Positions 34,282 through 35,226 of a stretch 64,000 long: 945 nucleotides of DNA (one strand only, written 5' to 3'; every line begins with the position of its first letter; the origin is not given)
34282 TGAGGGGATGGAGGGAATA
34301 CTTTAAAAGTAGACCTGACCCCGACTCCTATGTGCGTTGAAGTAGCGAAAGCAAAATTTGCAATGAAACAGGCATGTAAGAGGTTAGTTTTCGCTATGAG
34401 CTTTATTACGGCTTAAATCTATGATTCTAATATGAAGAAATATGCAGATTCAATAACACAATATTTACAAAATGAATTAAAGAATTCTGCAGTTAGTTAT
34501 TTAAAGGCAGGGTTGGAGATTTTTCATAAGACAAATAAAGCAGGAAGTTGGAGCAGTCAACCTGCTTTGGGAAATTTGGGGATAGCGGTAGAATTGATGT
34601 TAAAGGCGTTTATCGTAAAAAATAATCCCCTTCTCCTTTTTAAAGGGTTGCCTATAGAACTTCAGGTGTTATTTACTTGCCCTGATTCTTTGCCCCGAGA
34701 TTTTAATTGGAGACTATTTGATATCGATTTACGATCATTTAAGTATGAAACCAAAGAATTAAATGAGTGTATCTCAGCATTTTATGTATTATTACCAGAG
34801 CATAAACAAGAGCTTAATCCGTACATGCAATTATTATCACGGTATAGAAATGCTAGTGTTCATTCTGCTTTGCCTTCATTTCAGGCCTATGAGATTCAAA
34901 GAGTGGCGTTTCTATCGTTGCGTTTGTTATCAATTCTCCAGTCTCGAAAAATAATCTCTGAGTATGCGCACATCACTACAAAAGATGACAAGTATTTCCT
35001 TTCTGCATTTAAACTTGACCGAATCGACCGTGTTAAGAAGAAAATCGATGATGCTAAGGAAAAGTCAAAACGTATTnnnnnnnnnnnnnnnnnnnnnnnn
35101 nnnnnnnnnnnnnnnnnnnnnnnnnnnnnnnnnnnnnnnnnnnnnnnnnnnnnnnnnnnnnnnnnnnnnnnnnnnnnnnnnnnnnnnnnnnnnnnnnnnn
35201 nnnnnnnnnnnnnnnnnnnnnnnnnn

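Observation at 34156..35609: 315-aa Rx4H (HEPN-like) + zinc-ribbon protein sandwiched between identical MITE copies, downstream of the helicase-nuclease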

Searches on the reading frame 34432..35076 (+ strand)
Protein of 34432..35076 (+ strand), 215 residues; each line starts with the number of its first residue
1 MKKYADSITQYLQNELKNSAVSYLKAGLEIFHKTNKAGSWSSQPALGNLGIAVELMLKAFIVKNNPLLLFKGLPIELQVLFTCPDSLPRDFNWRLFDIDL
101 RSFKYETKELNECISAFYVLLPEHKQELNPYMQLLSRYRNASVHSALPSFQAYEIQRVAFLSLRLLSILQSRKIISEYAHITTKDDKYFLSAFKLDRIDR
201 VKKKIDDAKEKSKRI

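Call 59: predict_structure(alignment_id=A2)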
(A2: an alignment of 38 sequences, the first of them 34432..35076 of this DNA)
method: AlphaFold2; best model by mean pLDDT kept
length: 215 residues; sequences in the alignment: 38
mean_pLDDT: 90.4   pTM: 0.87
mean pLDDT of the five models: 90.4, 90.0, 89.6, 89.1, 89.1
residues with pLDDT >= 90: 165; 70-90: 35; 50-70: 13; < 50: 2
segments of 3 or more residues with pLDDT < 50: none
pLDDT, mean of each block of 10 residues (from residue 1): 94 97 95 79 86 98 96 95 93 92 95 97 95 86 54 88 97 89 91 90 92 90
secondary structure, 60 per line:
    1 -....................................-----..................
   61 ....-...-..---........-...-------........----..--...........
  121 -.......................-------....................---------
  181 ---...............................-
elements in order: H2-37 H43-64 H75-82 H94-101 H110-120 H122-144 H152-171 H184-214

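Call 69: fold_search(model_id=the predicted structure, library=pdb)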
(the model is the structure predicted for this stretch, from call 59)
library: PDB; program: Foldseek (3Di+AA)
matches with E <= 10: 246; with E <= 0.001: 0
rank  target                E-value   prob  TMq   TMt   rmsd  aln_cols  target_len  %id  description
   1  4nqf_A                1.2e-01  0.99  0.42  0.58   9.7       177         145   11  Crystal structure of HEPN domain protein (released 2014-03-26)
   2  1ufb_A                1.5e-01  0.89  0.32  0.51  10.2       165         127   14  Crystal structure of TT1696 from Thermus thermophilus HB8 (released 2003-11-28)
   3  4nqf_B                2.3e-01  0.94  0.41  0.56  11.9       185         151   12  Crystal structure of HEPN domain protein (released 2014-03-26)
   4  5j4z_BC               2.9e-01  0.63  0.30  0.27   9.4       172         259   10  Architecture of tight respirasome (released 2016-09-21)
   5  8qqk_C                3.0e-01  0.75  0.33  0.34   9.3       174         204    9  Cryo-EM structure of E. coli cytochrome bo3 quinol oxidase assembled in peptidiscs (released 2024-04-24)
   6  8jbb_A                3.9e-01  0.60  0.34  0.17  15.4       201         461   15  Crystal Structure of the Csm6 from Thermus thermophilus HB8 in complex with A2>p (released 2023-12-13)
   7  6wti_C                5.3e-01  0.41  0.29  0.32   9.9       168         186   11  The Cryo-EM structure of the ubiquinol oxidase from Escherichia coli (released 2021-01-20)
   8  5fsh_A                5.6e-01  0.21  0.25  0.14  14.2       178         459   18  Crystal structure of Thermus thermophilus Csm6 (released 2016-01-27)
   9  6xr2_E                6.2e-01  0.18  0.24  0.28  14.3       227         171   12  Computationally designed right-handed alpha/alpha homotrimeric toroid with 3 repeats per subunit (released 2021-07-14)
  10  5yjc_A                6.6e-01  0.60  0.42  0.37  10.3       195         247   16  Structural insights into the CRISPR-Cas-associated ribonuclease activity of Staphylococcus epidermidis Csm6 (released 2018-10-17)
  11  7e1v_G                6.6e-01  0.35  0.28  0.32   8.7       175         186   12  Cryo-EM structure of apo hybrid respiratory supercomplex consisting of Mycobacterium tuberculosis complexIII and Mycob (released 2021-10-13)
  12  6e35_A                6.9e-01  0.18  0.26  0.17  15.6       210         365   17  Crystal structure of human indoleamime 2,3-dioxygenase (IDO1) in complex with L-Trp and cyanide, Northeast Structural  (released 2018-07-25)
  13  2ybb_N                7.3e-01  0.44  0.31  0.27   8.7       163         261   10  Fitted model for bovine mitochondrial supercomplex I1III2IV1 by single particle cryo-EM (EMD-1876) (released 2011-10-19)
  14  6adq_G                7.3e-01  0.38  0.29  0.31   9.4       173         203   10  Respiratory Complex CIII2CIV2SOD2 from Mycobacterium smegmatis (released 2018-11-14)
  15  5fsh_B                7.3e-01  0.16  0.24  0.13  16.5       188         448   16  Crystal structure of Thermus thermophilus Csm6 (released 2016-01-27)
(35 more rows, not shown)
